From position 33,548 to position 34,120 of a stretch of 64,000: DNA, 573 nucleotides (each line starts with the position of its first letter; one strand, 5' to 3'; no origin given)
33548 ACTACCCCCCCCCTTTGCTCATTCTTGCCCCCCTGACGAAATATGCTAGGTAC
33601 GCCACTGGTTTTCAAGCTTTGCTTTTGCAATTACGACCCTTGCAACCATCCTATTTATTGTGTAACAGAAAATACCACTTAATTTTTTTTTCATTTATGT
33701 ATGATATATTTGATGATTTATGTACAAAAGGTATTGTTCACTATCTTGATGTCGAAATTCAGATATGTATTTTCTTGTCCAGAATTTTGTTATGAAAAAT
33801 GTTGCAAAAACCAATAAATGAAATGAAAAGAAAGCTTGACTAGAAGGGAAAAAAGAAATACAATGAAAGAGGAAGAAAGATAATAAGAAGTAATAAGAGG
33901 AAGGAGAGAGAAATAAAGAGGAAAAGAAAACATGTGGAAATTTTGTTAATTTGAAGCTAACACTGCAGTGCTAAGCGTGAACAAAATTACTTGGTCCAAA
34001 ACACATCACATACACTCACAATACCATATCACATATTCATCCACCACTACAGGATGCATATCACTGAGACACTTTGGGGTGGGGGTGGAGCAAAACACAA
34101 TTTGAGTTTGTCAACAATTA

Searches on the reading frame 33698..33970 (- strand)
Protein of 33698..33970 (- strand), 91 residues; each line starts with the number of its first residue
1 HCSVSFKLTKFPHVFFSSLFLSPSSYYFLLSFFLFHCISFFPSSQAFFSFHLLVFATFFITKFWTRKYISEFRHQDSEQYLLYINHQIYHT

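Call 48: search_protein_families(library=pfam, proteins=[window:33698-33970:-], max_evalue=0.1)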
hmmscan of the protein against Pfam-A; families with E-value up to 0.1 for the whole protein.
window:33698-33970:- (91 aa): 1 family
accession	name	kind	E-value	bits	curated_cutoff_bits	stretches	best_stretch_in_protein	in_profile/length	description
PF07796.16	DUF1638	-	0.05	13.9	27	1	36-72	59-100/161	Protein of unknown function (DUF1638)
